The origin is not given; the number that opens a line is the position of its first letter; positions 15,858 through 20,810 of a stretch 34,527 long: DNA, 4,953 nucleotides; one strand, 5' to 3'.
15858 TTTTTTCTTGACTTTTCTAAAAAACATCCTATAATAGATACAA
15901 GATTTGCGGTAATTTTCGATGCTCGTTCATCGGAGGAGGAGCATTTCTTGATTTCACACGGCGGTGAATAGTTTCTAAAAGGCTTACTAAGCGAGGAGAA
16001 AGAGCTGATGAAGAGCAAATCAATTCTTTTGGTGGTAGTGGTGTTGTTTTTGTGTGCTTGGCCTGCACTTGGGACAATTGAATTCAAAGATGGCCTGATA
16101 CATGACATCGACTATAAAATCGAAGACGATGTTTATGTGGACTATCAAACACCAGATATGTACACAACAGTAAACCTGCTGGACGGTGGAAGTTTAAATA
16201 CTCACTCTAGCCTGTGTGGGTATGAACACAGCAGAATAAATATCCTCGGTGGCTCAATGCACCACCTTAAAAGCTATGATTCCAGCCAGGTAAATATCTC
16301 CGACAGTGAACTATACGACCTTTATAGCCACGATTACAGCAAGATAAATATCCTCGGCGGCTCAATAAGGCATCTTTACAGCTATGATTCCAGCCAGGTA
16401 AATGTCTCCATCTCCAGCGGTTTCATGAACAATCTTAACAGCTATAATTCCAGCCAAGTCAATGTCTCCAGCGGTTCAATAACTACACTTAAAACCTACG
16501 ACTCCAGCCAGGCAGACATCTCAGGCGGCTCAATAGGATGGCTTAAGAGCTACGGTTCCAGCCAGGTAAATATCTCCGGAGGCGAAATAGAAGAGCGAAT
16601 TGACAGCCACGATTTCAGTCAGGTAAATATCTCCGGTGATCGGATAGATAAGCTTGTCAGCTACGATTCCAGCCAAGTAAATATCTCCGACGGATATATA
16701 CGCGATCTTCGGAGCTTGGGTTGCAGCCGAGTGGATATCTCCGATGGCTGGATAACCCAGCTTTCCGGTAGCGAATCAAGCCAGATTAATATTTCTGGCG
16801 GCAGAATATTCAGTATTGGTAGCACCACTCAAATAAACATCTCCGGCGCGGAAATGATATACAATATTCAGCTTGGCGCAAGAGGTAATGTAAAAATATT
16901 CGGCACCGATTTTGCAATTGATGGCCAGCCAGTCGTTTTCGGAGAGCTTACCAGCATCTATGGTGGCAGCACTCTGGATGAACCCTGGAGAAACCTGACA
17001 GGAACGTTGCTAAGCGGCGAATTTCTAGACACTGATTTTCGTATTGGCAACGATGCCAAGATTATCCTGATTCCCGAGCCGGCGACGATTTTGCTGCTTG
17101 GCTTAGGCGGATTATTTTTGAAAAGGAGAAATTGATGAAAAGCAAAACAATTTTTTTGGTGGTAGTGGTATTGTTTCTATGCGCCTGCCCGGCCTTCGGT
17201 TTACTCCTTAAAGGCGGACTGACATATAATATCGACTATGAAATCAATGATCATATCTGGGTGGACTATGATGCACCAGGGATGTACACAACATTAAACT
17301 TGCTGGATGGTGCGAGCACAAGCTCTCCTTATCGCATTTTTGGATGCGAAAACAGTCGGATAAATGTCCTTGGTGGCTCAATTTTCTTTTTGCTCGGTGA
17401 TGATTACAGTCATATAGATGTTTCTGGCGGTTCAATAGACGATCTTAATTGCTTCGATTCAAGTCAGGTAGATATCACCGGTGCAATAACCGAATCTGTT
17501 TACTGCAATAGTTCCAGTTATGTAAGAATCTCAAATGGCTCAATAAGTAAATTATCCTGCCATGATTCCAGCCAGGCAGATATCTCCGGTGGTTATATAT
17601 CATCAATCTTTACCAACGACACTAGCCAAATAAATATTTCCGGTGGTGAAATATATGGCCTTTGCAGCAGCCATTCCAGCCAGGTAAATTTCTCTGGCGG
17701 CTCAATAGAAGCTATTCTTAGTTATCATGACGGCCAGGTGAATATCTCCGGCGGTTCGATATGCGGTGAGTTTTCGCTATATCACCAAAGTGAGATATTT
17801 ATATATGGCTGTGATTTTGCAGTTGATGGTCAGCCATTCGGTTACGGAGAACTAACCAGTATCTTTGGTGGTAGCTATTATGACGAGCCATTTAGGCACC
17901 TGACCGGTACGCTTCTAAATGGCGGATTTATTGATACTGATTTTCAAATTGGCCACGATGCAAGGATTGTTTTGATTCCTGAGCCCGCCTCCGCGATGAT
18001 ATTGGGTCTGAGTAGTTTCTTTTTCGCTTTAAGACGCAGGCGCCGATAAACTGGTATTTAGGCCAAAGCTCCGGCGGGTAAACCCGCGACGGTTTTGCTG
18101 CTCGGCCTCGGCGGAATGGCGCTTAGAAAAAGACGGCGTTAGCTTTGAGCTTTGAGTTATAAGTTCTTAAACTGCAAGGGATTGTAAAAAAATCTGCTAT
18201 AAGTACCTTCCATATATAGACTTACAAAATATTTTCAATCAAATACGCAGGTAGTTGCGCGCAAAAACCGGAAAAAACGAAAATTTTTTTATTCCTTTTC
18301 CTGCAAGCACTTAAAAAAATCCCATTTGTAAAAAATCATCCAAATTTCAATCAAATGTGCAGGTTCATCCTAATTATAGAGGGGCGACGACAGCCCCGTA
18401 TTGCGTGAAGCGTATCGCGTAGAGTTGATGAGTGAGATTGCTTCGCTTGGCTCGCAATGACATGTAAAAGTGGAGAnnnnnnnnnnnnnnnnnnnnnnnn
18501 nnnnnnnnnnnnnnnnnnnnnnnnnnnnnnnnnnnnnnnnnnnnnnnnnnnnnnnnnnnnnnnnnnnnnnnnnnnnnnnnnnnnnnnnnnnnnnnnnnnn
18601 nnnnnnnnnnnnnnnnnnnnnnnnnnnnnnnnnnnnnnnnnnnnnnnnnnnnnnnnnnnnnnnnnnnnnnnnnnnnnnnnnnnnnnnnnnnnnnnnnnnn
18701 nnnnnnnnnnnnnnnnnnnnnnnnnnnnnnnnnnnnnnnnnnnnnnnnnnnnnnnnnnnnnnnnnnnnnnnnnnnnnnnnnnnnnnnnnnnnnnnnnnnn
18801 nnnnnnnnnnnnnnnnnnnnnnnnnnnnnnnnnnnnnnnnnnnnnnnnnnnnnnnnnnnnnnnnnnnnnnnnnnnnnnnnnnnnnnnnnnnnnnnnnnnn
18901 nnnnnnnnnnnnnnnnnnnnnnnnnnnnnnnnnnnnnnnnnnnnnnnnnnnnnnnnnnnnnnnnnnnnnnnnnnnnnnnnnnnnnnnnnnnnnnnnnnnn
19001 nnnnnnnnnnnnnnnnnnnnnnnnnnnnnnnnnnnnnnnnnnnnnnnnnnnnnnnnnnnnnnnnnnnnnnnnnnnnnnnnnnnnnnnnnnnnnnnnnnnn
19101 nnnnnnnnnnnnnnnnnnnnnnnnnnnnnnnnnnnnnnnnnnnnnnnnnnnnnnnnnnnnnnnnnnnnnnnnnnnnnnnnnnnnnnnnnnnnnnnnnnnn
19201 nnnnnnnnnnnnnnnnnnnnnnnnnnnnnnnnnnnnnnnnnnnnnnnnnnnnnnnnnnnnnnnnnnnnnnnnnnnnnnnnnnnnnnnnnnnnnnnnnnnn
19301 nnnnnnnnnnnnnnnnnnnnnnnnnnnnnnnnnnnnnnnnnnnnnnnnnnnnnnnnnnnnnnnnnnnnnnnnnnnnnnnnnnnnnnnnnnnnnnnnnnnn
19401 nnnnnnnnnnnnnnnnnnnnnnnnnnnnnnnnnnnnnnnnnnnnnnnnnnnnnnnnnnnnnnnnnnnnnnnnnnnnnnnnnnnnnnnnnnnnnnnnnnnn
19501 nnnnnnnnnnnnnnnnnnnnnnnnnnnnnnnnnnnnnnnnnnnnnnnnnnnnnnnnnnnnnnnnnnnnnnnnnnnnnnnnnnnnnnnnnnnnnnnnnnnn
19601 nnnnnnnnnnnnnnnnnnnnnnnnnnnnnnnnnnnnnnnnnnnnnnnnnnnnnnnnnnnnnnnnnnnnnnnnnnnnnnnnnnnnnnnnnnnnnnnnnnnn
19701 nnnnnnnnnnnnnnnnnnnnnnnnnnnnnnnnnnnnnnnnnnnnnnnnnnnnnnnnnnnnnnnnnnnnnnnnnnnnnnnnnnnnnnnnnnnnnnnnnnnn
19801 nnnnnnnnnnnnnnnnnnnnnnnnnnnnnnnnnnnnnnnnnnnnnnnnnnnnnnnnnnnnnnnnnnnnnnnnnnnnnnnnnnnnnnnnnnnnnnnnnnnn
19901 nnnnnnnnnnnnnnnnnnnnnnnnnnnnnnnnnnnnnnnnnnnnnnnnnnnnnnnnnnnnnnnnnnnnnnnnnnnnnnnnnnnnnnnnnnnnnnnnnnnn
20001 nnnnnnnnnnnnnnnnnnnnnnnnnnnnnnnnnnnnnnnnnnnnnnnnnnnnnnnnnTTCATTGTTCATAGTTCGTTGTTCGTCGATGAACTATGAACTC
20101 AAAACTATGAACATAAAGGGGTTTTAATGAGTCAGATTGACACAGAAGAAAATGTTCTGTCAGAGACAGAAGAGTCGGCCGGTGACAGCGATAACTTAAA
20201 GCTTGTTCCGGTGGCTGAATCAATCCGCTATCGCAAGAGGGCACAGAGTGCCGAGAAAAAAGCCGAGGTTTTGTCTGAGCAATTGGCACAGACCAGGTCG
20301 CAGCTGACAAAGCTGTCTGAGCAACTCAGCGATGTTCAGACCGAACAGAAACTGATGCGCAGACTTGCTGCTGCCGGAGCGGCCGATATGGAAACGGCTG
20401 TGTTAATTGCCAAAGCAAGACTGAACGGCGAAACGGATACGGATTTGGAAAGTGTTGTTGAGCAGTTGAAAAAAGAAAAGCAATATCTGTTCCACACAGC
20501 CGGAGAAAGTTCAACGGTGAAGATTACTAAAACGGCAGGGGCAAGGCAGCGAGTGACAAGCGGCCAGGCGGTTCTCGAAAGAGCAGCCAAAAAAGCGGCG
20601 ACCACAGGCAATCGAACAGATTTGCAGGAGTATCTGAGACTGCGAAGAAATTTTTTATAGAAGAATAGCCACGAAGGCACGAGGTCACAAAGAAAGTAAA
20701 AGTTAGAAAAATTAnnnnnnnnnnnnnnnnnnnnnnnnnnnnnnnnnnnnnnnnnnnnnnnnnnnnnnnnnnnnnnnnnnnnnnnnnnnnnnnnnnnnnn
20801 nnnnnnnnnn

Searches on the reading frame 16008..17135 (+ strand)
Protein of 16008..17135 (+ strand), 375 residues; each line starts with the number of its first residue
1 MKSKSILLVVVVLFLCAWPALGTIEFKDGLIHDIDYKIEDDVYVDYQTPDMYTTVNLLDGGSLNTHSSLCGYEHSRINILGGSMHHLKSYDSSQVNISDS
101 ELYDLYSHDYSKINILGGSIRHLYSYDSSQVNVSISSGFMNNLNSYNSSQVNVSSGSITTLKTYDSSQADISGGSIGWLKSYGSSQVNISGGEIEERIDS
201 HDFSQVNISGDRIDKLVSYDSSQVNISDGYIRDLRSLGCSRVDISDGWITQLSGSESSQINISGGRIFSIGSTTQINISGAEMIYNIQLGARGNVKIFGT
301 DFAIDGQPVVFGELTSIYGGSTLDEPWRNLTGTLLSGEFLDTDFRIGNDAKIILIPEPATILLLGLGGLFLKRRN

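Call 14: search_protein_families(library=pfam, proteins=[window:16008-17135:+], max_evalue=0.001)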
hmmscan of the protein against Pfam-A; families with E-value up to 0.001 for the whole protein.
window:16008-17135:+ (375 aa): 1 family
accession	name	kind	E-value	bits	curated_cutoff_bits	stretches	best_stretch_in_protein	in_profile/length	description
PF07589.16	PEP-CTERM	-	0.00021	21.7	20.7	1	355-374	2-22/24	PEP-CTERM motif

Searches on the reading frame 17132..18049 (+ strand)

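Call 14: search_protein_families(library=pfam, proteins=[window:17132-18049:+], max_evalue=0.001)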
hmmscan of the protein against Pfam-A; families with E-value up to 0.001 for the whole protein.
window:17132-18049:+ (305 aa): 1 family
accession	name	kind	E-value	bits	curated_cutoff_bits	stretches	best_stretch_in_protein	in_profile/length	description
PF07589.16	PEP-CTERM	-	0.00043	20.7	20.7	0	282-303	2-24/24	PEP-CTERM motif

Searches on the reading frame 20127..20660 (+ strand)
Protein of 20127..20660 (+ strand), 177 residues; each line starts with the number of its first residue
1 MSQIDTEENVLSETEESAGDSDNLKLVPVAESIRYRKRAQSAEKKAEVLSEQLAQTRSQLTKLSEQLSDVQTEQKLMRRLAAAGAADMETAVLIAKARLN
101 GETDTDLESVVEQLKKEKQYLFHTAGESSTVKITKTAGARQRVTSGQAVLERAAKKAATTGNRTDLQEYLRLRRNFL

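Call 14: search_protein_families(library=pfam, proteins=[window:20127-20660:+], max_evalue=0.001)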
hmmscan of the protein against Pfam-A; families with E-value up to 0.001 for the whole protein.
window:20127-20660:+ (177 aa): 1 family
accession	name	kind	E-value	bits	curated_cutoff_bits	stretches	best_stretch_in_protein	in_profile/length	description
PF06810.17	Phage_scaffold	-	1.8e-05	25.2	35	1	45-130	64-157/170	Phage capsid assembly scaffolding protein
